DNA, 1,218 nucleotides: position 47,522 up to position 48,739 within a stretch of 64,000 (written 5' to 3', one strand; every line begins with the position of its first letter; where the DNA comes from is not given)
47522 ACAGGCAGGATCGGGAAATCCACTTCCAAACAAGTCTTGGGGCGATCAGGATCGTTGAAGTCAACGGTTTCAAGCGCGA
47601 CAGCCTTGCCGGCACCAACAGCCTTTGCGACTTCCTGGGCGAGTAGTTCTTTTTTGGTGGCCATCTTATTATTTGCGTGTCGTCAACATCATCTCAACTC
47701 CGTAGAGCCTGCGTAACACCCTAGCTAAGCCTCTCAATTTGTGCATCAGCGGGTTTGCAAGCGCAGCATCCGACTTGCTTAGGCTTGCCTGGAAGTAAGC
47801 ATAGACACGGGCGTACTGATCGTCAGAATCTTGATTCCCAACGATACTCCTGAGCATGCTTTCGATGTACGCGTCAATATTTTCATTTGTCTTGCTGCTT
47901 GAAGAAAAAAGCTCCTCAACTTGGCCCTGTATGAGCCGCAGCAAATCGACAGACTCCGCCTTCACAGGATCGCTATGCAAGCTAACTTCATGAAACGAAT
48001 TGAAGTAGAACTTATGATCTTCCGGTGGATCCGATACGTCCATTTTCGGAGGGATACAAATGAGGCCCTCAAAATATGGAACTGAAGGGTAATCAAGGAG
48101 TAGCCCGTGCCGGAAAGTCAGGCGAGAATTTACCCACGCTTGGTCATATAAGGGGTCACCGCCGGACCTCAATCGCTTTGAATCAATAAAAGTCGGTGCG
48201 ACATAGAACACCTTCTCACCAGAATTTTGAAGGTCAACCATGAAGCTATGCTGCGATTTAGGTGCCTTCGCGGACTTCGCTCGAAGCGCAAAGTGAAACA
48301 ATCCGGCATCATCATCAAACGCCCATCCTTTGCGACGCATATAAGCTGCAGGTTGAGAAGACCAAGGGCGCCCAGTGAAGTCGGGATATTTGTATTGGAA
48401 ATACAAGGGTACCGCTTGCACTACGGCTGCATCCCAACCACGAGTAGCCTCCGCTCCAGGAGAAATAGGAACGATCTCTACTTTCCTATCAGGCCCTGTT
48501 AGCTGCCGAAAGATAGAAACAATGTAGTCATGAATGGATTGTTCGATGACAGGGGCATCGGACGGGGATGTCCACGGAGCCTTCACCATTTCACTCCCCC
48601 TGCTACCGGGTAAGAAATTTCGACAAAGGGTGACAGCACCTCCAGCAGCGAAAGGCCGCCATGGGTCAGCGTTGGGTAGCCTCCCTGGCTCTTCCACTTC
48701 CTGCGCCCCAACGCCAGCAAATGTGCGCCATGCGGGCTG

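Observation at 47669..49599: Two-gene insert inside the operon: a minimal PglZ-like phosphatase coupled by a 7-nt overlap to a PD-(D/E)xK-like ORF of lower GC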

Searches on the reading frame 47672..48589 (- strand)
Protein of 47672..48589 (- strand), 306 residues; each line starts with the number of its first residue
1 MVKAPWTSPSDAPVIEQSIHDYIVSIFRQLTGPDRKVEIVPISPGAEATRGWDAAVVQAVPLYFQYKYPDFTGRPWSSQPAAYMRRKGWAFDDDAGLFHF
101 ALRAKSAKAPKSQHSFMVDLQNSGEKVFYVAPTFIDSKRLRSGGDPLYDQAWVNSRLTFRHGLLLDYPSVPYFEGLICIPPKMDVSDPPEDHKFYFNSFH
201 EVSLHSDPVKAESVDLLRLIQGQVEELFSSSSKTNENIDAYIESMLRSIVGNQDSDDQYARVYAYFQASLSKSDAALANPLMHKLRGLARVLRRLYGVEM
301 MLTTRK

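Call 5: search_protein_families(library=pfam, proteins=[window:47672-48589:-], max_evalue=0.01)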
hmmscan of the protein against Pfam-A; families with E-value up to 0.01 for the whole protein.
window:47672-48589:- (306 aa): 0 families

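Call 6: search_protein_families(library=padloc, proteins=[window:47672-48589:-], max_evalue=0.01)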
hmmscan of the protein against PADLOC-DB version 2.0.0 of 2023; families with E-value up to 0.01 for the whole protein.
window:47672-48589:- (306 aa): 0 families

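Call 7: search_protein_families(library=pfam, proteins=[window:47672-48589:-], max_evalue=10)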
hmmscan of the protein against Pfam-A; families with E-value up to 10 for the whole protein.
window:47672-48589:- (306 aa): 2 families
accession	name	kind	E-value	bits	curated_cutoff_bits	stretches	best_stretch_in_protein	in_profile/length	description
PF17278.7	DUF5343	-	0.055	14.2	27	1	220-274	80-134/140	Family of unknown function (DUF5343)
PF10155.14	CNOT11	-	0.089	13.4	25.9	1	224-287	41-106/125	CCR4-NOT transcription complex subunit 11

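Call 8: search_protein_families(library=ncbifam, proteins=[window:47672-48589:-], max_evalue=1)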
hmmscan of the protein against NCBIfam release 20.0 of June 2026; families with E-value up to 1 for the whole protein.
window:47672-48589:- (306 aa): 1 family
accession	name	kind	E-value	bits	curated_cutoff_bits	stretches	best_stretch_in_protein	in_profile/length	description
NF007988.0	PRK10716.1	equivalog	0.1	11.3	585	1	112-181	313-377/435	long-chain fatty acid transporter FadL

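Call 10: find_homologous_proteins(query=window:47672-48589:-)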
Query window:47672-48589:- (306 aa): 36 proteins with E <= 0.001 among 1135 candidates.
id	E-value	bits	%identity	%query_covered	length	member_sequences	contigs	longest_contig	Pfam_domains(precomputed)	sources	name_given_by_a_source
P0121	5.2e-203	691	99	100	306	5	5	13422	-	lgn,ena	-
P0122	3.7e-146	504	71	100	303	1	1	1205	-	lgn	-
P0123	1.4e-143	496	70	100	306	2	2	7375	-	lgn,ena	-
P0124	2.4e-134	465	65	100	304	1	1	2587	-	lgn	-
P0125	1.2e-128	447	62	100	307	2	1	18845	-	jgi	jgi:hypothetical protein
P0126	6.4e-103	362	53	99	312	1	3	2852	-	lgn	-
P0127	1.5e-99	351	53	99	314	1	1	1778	-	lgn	-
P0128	2.4e-99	350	53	99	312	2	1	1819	-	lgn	-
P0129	4.2e-97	343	53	99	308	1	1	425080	-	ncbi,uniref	ncbi:hypothetical protein [Stenotrophomonas sp. 22385]|uniref:hypothetical protein n=1 Tax=Stenotrop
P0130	6.2e-97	343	50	100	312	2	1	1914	-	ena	-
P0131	5.7e-96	339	49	99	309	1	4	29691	-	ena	-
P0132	3.6e-95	337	52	99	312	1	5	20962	-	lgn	-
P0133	4.0e-95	337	51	100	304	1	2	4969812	-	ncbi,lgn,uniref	ncbi:hypothetical protein ACN9MB_01250 [Dyella kyungheensis]|uniref:hypothetical protein n=1 Tax=Dye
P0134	1.8e-94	334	51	99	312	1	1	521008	-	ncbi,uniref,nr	ncbi:hypothetical protein [Luteimonas kalidii]|uniref:DUF4365 domain-containing protein n=1 Tax=Lute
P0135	7.4e-94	332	49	100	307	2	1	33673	-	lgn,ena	-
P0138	7.1e-92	326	50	100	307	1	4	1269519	-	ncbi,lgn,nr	ncbi:MAG: hypothetical protein HZB95_03695 [Nitrosomonadales bacterium]|nr:hypothetical protein [Nit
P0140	2.3e-90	321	48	99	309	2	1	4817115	-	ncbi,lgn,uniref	ncbi:hypothetical protein [Chromobacterium vaccinii]|uniref:hypothetical protein n=1 Tax=Chromobacte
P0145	4.4e-84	300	50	99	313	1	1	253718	-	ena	-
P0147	8.3e-82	293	48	99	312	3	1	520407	-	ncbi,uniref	ncbi:hypothetical protein ACIPL1_07670 [Pseudomonas sp. NPDC090202]|uniref:hypothetical protein n=1 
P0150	1.1e-80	289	45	100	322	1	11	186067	-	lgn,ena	-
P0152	4.1e-80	287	45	100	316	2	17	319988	-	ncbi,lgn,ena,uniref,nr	ncbi:hypothetical protein [Comamonas kerstersii]|uniref:hypothetical protein n=1 Tax=Comamonas kerst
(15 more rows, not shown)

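Call 24: predict_structure(alignment_id=A1)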
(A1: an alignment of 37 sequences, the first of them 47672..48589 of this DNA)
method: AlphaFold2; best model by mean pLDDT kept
length: 306 residues; sequences in the alignment: 37
mean_pLDDT: 76.7   pTM: 0.79
mean pLDDT of the five models: 76.7, 69.3, 69.0, 66.6, 46.1
residues with pLDDT >= 90: 50; 70-90: 173; 50-70: 55; < 50: 28
segments of 3 or more residues with pLDDT < 50: 1-13, 136-147
pLDDT, mean of each block of 10 residues (from residue 1): 35 62 72 65 56 77 85 81 88 85 81 90 90 56 45 62 63 79 81 84 81 84 81 91 92 80 92 82 90 88 81
secondary structure, 60 per line:
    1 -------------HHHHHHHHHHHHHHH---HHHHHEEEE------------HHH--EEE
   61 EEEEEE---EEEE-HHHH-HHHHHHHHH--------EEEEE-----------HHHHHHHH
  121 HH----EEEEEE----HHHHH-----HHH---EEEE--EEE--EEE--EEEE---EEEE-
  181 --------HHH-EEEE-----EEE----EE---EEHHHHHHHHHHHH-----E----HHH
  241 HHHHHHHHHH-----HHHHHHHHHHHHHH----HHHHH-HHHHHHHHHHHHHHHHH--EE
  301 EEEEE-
elements in order: H14-28 H32-36 E37-40 E58-66 E70-73 H75-78 H80-88 E97-101 H113-122 E127-132 H137-141 E153-156 E159-161 E164-166 E169-172 E176-179 E193-196 E202-204 H216-227 H238-250 H256-269 H274-278 H280-296 E299-305

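Call 32: fold_search(model_id=the predicted structure, library=pdb)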
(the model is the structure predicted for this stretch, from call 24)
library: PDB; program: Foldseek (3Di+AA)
matches with E <= 10: 117; with E <= 0.001: 0
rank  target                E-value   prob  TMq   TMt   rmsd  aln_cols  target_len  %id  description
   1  4jn4_A                1.5e-01  0.10  0.12  0.07  26.5       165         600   13  Allosteric opening of the polypeptide-binding site when an Hsp70 binds ATP (released 2013-05-29)
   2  7l30_C                6.8e-01  0.02  0.13  0.10  18.7       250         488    9  Binjari virus (BinJV) (released 2021-03-10)
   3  4pqg_B                2.1e+00  0.01  0.07  0.05  17.6       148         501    7  Crystal structure of the pneumococcal O-GlcNAc transferase GtfA in complex with UDP and GlcNAc (released 2014-06-18)
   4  5wlw_H                2.3e+00  0.01  0.06  0.11  16.6       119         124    8  Crystal Structure of the Human Mitochondrial Cysteine Desulfurase with active Cysteine Loop within ISCU1 active site,  (released 2017-11-15)
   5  2v1r_A                2.5e+00  0.02  0.08  0.22  14.0        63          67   16  Yeast Pex13 SH3 domain complexed with a peptide from Pex14 at 2.1 A resolution (released 2008-06-03)
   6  9dg8                  2.5e+00  0.01  0.07  0.06  14.2        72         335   12  Tetrahydroprotoberberine N-methyltransferase E204A mutant in complex with (S)-reticuline and SAM (released 2025-09-17)
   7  7py0_C                2.5e+00  0.01  0.09  0.03  25.2       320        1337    9  CryoEM structure of E.coli RNA polymerase elongation complex bound to NusG (NusG-EC in more-swiveled conformation) (released 2022-03-23)
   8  9dga                  2.7e+00  0.01  0.07  0.06  14.2        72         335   12  Tetrahydroprotoberberine N-methyltransferase in complex with (R)-reticuline and SAM (released 2025-09-17)
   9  9dgf                  2.7e+00  0.01  0.07  0.06  14.2        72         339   12  Tetrahydroprotoberberine N-methyltransferase product complex with N-methyltetrahydropalmatine and SAH (released 2025-09-17)
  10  3isn_C                2.7e+00  0.01  0.07  0.05  19.6       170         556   10  Crystal structure of HIV-1 RT bound to A 6-vinylpyrimidine inhibitor (released 2010-03-16)
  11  3vu7_H                2.9e+00  0.07  0.12  0.31  10.6        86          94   13  Crystal structure of REV1-REV7-REV3 ternary complex (released 2012-08-08)
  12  6p3m                  2.9e+00  0.01  0.07  0.06  14.2        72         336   12  Tetrahydroprotoberberine N-methyltransferase in complex with S-adenosylhomocysteine (released 2019-08-14)
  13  1n5z_B                3.0e+00  0.02  0.08  0.21  14.5        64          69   14  Complex structure of Pex13p SH3 domain with a peptide of Pex14p (released 2002-12-11)
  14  9dgc                  3.0e+00  0.01  0.07  0.06  14.2        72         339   12  Tetrahydroprotoberberine N-methyltransferase E207A mutant in complex with (S)-reticuline and SAM (released 2025-09-17)
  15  3mka_X                3.0e+00  0.01  0.08  0.09  15.8        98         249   14  Crystal Structure of Mycobacterium Tuberculosis Proteasome with propetide and an T1A mutation at beta-subunit (released 2010-05-26)
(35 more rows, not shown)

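Call 33: search_protein_families(library=pfam, alignment_id=A1, max_evalue=10)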
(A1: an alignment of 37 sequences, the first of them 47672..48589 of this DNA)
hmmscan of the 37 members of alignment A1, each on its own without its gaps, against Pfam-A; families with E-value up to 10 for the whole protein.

A. member 1, window:47672-48589:- (306 aa): 2 families
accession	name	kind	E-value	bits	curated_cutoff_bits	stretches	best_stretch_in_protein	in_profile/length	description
PF17278.7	DUF5343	-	0.055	14.2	27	1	220-274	80-134/140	Family of unknown function (DUF5343)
PF10155.14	CNOT11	-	0.089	13.4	25.9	1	224-287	41-106/125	CCR4-NOT transcription complex subunit 11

B. families by the number of members that match (of 37 scanned): 7 families
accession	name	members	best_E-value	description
PF10155.14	CNOT11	2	0.044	CCR4-NOT transcription complex subunit 11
PF17278.7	DUF5343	2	0.055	Family of unknown function (DUF5343)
PF21895.1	MTHFR_C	1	0.0046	MTHFR, SAM-binding regulatory domain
PF05298.16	Bombinin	1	0.021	Bombinin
PF15412.11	Nse4-Nse3_bdg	1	0.15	Binding domain of Nse4/EID3 to Nse3-MAGE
PF14627.12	DUF4453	1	0.21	Domain of unknown function (DUF4453)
PF22016.2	DUF6933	1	0.31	Domain of unknown function (DUF6933)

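Call 36: search_solved_structures(query=A1, max_evalue=10, show_alignments=3)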
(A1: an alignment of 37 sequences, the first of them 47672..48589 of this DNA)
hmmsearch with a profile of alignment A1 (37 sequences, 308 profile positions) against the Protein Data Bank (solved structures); distinct sequences matched with E-value up to 10: 3.
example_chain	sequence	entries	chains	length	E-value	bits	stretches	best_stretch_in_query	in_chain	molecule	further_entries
8fjg_A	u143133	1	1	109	0.41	13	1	219-278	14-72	H12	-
9e4x_A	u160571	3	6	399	0.57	12.6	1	180-253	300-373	Amino acid adenylation domain protein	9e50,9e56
9e4s_A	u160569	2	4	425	0.58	12.5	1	180-253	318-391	Amino acid adenylation domain protein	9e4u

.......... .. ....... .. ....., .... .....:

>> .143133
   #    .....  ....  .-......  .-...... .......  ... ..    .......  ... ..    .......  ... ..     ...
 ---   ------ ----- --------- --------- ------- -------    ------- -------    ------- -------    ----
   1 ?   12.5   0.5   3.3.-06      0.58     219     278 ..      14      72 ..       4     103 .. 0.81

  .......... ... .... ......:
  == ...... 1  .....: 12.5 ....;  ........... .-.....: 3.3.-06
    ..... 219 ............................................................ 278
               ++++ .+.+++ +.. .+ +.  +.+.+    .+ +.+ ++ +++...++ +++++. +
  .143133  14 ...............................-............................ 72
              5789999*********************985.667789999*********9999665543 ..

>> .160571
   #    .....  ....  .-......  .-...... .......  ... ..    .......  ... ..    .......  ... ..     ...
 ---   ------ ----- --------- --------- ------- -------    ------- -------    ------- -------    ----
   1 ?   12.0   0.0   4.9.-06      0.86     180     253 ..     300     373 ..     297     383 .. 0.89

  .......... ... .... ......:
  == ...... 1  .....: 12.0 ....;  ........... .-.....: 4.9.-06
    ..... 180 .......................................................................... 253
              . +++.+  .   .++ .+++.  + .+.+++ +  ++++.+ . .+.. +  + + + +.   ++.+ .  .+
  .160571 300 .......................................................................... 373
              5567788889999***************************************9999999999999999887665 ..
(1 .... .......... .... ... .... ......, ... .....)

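Call 38: find_encoding_contigs(protein=P0129, flank=10000, max_places=2)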
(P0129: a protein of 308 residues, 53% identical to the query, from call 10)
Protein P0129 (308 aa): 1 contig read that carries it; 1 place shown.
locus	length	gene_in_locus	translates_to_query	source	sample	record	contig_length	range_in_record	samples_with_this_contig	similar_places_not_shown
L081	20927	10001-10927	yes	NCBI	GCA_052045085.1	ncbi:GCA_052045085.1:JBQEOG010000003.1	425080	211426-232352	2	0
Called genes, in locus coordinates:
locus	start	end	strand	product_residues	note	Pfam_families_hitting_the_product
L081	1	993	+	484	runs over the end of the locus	PF00478:IMPDH, PF00571:CBS, PF03060:NMO, PF01070:FMN_dh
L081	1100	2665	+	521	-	PF00117:GATase, PF07722:Peptidase_C26, PF02540:NAD_synthase, PF00958:GMP_synt_C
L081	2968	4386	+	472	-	PF13356:Arm-DNA-bind_3, PF14659:Phage_int_SAM_3, PF22022:Phage_int_M, PF00589:Phage_integrase, PF03524:CagX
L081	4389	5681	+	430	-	PF03743:TrbI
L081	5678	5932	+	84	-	PF10038:DUF2274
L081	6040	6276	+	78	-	PF12728:HTH_17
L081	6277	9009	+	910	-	PF13191:AAA_16 (faint), PF04465:DUF499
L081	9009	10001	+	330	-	-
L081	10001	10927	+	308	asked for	-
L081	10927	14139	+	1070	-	PF01555:N6_N4_Mtase (faint)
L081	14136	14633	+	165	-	-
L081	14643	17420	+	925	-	PF00176:SNF2-rel_dom, PF00270:DEAD, PF04851:ResIII, PF00271:Helicase_C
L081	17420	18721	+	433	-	-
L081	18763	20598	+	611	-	PF03235:GmrSD_N, PF07510:GmrSD_C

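Call 39: find_encoding_contigs(protein=P0152, flank=8000, max_places=3)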
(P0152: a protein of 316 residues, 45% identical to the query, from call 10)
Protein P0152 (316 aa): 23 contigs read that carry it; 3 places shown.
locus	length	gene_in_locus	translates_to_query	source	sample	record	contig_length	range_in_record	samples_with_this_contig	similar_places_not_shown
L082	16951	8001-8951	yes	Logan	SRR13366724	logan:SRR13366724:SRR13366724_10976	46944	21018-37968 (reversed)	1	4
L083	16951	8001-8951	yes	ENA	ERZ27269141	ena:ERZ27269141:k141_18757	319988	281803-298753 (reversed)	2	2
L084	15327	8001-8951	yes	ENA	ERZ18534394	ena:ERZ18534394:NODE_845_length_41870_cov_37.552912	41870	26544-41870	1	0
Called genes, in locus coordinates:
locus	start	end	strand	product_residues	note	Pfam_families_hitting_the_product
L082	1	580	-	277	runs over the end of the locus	PF10671:TcpQ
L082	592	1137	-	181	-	PF01464:SLT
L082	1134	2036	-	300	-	-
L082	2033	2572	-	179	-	-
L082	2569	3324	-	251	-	PF10411:DsbC_N, PF13098:Thioredoxin_2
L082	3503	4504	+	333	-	PF02899:Phage_int_SAM_1, PF00589:Phage_integrase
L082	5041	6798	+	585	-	PF13175:AAA_15 (weak), PF13304:AAA_21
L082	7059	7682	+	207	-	PF00589:Phage_integrase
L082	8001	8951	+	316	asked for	-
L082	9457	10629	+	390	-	PF12686:DUF3800 (weak)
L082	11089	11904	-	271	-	PF10263:SprT-like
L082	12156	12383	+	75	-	-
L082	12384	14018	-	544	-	PF07916:TraG_N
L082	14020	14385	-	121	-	-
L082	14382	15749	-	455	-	-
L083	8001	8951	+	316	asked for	-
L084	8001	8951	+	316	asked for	-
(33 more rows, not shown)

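Call 40: find_encoding_contigs(protein=P0133, flank=8000, max_places=2)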
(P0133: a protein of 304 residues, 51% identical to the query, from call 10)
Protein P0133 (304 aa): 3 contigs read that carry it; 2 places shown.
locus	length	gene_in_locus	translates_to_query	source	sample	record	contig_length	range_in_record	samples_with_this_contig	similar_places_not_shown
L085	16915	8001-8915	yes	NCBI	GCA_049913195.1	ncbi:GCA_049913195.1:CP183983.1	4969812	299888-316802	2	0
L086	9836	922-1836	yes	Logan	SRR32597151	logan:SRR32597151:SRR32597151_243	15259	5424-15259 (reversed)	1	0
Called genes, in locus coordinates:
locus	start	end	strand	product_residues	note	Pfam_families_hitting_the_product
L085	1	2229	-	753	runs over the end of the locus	PF07715:Plug, PF00593:TonB_dep_Rec_b-barrel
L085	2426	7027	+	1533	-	PF00270:DEAD, PF04851:ResIII, PF00271:Helicase_C, PF22590:Cas3-like_C_2, PF19306:WHD_Lhr, PF08494:DEAD_assoc, PF23235:WHD_3rd_Lhr, PF23234:WHD_4th_Lhr, +1 more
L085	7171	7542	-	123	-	PF12680:SnoaL_2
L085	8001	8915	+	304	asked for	-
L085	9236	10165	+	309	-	-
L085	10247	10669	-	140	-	-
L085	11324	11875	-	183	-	PF03852:Vsr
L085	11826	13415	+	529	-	PF00145:DNA_methylase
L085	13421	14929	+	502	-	PF13589:HATPase_c_3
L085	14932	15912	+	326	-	PF14390:DUF4420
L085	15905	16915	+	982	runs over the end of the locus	PF10593:Z1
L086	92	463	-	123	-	PF12680:SnoaL_2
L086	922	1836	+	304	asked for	-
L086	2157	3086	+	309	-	-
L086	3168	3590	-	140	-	-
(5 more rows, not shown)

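Call 41: find_encoding_contigs(protein=P0147, flank=8000, max_places=2)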
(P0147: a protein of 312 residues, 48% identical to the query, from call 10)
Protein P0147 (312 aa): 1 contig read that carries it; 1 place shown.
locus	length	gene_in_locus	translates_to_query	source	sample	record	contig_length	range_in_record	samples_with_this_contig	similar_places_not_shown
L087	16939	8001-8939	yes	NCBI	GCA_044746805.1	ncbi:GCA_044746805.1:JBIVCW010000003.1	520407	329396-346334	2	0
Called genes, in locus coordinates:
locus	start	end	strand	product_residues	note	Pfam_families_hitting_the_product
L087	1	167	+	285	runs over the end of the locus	-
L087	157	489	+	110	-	PF14213:DUF4325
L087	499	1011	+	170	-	-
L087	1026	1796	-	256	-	PF00364:Biotin_lipoyl, PF10137:CAP12-PCTIR_TIR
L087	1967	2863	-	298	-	PF10137:CAP12-PCTIR_TIR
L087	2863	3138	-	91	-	PF27363:YuaX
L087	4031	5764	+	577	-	-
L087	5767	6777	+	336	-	-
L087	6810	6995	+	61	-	-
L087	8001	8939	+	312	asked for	-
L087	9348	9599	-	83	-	-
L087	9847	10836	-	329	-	PF08240:ADH_N, PF00107:ADH_zinc_N, PF13602:ADH_zinc_N_2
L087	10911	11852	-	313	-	PF05368:NmrA, PF13460:NAD_binding_10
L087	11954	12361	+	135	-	PF01638:HxlR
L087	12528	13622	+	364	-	PF00724:Oxidored_FMN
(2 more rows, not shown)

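Call 45: find_encoding_contigs(protein=P0134, flank=8000, max_places=2)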
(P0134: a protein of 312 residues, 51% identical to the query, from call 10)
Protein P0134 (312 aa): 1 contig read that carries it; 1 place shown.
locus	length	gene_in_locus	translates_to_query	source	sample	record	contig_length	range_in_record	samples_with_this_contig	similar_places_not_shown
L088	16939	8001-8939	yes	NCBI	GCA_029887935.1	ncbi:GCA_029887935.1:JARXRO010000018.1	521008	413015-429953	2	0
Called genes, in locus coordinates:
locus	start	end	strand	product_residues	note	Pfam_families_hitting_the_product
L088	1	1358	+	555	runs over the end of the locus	-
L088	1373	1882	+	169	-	-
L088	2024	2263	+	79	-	PF03693:ParD_antitoxin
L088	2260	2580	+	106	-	PF05016:ParE_toxin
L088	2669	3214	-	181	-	PF02627:CMD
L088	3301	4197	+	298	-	PF12852:Cupin_6, PF00165:HTH_AraC (weak), PF12833:HTH_18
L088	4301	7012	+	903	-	PF13191:AAA_16 (faint), PF04465:DUF499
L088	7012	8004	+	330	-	-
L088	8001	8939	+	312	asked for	-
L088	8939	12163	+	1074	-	PF01555:N6_N4_Mtase (faint)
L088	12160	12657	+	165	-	-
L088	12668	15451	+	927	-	PF00176:SNF2-rel_dom, PF00270:DEAD, PF04851:ResIII, PF00271:Helicase_C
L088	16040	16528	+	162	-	-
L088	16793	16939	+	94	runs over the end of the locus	PF01402:RHH_1 (faint)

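Call 46: find_encoding_contigs(protein=P0150, flank=8000, max_places=2)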
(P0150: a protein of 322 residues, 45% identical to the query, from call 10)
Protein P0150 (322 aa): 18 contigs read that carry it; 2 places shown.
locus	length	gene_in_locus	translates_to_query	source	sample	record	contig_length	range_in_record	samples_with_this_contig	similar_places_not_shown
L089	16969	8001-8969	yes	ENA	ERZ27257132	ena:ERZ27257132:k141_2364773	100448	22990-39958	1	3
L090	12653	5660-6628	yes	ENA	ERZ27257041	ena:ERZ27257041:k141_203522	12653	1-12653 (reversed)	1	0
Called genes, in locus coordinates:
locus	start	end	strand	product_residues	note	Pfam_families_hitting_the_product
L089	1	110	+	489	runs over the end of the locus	PF00656:Peptidase_C14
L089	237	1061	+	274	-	PF00589:Phage_integrase, PF04002:RadC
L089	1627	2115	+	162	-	-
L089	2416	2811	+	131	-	PF11171:DUF2958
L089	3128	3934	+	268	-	PF06067:DUF932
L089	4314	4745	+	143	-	PF01381:HTH_3 (weak)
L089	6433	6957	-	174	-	-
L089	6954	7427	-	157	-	-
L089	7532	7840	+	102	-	-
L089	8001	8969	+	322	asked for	-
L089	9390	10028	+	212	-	-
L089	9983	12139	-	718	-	-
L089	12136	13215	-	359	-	-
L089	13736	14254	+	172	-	PF13560:HTH_31, PF01381:HTH_3 (weak)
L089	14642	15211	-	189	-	-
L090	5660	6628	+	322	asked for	-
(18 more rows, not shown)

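Call 47: find_encoding_contigs(protein=P0145, flank=8000, max_places=2)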
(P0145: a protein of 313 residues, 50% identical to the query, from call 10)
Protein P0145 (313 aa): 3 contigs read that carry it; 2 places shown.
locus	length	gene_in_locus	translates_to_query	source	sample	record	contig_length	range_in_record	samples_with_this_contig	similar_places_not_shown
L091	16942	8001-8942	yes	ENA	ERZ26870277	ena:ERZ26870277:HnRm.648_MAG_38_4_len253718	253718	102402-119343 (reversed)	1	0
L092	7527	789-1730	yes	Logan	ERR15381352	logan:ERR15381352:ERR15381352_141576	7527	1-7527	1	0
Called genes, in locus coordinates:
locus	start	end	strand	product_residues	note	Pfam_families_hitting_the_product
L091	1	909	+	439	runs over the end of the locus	PF03573:OprD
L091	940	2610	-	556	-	PF01645:Glu_synthase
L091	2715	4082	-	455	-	PF00672:HAMP, PF00512:HisKA, PF02518:HATPase_c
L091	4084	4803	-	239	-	PF00072:Response_reg, PF00486:Trans_reg_C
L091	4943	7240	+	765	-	PF07715:Plug, PF00593:TonB_dep_Rec_b-barrel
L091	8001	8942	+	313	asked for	-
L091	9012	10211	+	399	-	-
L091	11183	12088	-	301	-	PF08867:FRG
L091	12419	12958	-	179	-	-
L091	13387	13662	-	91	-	-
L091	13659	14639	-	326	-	PF12835:Integrase_1 (weak)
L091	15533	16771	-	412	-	PF13356:Arm-DNA-bind_3, PF22022:Phage_int_M, PF00589:Phage_integrase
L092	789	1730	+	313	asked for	-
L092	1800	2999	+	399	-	-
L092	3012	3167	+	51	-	-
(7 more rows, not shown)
